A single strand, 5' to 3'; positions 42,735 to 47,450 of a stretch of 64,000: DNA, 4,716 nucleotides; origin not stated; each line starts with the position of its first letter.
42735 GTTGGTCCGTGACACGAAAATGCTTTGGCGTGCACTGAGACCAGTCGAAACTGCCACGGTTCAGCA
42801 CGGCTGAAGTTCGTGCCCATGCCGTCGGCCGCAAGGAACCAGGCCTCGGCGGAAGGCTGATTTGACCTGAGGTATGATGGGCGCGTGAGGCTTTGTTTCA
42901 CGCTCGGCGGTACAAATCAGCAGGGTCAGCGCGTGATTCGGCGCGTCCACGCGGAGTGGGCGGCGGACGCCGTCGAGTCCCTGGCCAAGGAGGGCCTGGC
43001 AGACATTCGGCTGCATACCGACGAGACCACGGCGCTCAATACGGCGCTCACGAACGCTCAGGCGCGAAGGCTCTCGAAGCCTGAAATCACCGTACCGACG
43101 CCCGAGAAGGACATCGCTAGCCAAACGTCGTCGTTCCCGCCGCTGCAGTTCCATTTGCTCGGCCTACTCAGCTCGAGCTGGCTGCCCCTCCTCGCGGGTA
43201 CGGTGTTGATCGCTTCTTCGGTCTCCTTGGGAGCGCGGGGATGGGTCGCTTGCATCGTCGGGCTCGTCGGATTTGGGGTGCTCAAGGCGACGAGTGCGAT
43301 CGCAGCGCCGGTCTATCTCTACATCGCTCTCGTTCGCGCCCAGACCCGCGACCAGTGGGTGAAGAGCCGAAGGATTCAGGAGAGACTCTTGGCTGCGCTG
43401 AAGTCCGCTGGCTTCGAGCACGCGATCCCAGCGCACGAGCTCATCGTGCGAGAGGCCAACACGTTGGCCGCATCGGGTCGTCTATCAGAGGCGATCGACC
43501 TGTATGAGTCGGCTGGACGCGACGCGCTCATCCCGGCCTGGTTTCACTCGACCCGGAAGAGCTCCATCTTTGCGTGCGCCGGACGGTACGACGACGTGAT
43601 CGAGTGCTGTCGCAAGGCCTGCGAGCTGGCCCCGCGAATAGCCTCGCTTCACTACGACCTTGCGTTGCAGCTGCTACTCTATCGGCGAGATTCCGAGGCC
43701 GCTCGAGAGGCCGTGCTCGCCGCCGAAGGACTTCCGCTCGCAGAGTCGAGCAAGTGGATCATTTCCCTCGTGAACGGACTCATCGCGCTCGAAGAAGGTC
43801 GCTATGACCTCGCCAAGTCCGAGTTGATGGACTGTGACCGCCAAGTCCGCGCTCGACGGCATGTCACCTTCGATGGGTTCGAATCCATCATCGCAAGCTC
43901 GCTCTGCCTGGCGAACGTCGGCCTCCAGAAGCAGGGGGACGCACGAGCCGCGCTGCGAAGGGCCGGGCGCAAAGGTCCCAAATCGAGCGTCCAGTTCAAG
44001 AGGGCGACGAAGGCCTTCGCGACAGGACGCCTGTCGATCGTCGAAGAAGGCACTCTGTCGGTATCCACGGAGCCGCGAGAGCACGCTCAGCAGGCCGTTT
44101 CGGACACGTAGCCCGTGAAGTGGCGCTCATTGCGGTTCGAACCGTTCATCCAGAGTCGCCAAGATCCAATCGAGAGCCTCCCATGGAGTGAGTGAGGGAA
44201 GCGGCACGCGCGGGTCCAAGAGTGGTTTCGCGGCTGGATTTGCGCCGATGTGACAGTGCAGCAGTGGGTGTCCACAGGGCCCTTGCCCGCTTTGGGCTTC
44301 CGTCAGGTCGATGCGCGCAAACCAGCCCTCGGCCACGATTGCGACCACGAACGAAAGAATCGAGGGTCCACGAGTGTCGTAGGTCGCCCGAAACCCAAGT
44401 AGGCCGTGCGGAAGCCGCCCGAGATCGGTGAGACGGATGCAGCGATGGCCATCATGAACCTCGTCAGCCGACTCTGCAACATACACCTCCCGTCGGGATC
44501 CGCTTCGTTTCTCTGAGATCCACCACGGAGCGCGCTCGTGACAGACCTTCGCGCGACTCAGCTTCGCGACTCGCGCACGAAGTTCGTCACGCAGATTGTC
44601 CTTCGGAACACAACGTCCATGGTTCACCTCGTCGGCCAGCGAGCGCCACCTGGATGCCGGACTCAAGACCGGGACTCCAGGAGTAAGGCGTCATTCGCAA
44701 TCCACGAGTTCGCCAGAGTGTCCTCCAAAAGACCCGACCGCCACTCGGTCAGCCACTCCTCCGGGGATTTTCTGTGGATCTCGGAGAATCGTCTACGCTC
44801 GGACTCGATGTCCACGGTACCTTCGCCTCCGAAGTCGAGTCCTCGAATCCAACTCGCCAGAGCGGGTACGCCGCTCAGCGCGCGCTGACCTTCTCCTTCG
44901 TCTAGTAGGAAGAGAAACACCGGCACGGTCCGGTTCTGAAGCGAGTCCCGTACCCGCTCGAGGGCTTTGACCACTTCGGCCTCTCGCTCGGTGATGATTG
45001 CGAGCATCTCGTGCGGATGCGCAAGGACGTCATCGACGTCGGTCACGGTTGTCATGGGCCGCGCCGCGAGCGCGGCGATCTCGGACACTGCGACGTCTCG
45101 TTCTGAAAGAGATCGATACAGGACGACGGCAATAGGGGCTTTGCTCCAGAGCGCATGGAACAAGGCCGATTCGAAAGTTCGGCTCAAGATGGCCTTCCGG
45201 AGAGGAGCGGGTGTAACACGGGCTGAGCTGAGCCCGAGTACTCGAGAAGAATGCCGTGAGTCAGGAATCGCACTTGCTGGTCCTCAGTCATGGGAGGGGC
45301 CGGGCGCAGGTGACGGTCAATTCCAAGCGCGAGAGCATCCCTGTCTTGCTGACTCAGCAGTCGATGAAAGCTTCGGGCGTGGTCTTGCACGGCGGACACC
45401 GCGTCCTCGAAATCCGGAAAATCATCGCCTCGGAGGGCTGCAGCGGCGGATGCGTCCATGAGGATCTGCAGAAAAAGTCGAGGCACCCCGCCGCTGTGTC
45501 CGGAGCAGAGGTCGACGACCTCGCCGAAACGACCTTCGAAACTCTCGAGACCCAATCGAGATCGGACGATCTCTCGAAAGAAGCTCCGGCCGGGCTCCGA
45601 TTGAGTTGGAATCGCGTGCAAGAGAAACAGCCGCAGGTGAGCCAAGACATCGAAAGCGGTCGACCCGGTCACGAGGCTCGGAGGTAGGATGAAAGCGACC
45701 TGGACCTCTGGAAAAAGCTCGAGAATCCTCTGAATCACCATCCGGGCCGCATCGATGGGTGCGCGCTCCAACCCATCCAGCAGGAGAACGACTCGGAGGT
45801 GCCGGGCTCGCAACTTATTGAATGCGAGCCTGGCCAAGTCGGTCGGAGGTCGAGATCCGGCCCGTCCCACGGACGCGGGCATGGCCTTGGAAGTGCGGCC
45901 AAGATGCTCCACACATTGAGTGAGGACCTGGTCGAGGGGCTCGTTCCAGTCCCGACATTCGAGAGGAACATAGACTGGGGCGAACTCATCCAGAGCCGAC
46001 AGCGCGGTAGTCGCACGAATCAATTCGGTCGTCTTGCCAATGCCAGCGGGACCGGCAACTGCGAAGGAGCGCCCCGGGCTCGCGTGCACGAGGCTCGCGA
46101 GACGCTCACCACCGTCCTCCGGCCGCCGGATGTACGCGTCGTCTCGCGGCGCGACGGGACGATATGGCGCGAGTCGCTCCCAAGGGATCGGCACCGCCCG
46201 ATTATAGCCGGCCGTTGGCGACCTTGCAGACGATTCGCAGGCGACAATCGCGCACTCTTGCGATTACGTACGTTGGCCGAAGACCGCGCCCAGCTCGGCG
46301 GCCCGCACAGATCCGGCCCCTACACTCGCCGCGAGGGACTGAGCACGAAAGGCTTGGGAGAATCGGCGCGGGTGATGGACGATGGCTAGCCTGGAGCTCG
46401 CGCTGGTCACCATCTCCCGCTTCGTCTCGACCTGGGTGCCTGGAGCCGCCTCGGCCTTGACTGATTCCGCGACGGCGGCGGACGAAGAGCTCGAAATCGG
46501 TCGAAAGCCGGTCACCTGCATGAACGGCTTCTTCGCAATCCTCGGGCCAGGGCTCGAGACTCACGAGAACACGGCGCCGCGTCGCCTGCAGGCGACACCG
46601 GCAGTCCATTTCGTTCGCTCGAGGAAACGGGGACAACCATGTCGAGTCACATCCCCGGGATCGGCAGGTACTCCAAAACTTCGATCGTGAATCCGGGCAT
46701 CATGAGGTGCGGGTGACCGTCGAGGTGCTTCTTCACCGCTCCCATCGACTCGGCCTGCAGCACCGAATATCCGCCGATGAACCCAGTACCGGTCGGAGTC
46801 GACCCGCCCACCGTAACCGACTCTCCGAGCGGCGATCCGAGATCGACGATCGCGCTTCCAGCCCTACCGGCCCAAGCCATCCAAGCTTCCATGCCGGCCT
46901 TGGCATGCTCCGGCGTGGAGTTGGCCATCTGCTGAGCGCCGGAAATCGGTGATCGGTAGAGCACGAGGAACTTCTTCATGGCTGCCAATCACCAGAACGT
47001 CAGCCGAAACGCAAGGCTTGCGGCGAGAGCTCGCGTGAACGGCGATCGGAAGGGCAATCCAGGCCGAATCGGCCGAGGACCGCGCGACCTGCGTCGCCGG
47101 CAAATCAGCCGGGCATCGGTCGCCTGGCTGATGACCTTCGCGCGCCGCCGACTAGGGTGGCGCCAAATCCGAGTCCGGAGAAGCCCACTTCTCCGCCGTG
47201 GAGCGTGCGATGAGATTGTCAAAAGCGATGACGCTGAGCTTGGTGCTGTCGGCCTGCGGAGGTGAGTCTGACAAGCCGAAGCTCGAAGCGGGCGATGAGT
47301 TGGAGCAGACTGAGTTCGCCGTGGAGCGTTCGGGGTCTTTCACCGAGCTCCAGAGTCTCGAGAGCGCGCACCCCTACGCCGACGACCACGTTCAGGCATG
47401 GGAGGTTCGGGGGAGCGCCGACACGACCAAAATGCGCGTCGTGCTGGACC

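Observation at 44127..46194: Three-gene operon: minimal NB-ARC/STAND-like NTPase plus two small unknown proteins (candidate novel split STAND-type conflict/signalling system)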

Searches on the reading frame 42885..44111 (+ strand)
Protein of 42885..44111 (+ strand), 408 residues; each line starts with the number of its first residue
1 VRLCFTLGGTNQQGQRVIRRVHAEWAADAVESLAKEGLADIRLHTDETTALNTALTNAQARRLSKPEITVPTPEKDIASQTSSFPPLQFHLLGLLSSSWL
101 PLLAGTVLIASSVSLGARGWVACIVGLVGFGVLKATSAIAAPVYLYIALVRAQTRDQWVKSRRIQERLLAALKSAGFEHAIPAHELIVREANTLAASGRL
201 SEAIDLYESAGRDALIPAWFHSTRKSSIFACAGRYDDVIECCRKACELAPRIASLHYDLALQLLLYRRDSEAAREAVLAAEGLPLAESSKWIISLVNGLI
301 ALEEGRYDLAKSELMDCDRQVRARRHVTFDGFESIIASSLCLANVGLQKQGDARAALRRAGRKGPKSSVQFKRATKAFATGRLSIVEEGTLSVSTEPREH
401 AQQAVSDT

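Call 44: search_protein_families(library=pfam, proteins=[window:42885-44111:+], max_evalue=0.01)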
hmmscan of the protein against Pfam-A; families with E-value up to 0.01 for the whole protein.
window:42885-44111:+ (408 aa): 5 families
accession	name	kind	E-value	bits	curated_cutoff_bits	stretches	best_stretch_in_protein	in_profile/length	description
PF00515.34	TPR_1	-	1.4e-05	25.1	27.8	0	232-250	14-32/34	Tetratricopeptide repeat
PF07719.23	TPR_2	-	2.3e-05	24.6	27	0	228-251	10-33/34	Tetratricopeptide repeat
PF13428.12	TPR_14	-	0.00051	20.9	23.5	0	229-260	11-42/44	Tetratricopeptide repeat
PF13414.12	TPR_11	-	0.00064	19.8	26.8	0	233-261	8-36/42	TPR repeat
PF13181.12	TPR_8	-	0.0041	17.6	25.7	0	233-250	15-32/34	Tetratricopeptide repeat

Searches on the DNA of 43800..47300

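Call 88: search_rna_families(source=window, start=43800, end=47300, threshold=evalue, max_evalue=1)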
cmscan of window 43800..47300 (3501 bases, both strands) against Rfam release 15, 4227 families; matches with E-value up to 1: 0.
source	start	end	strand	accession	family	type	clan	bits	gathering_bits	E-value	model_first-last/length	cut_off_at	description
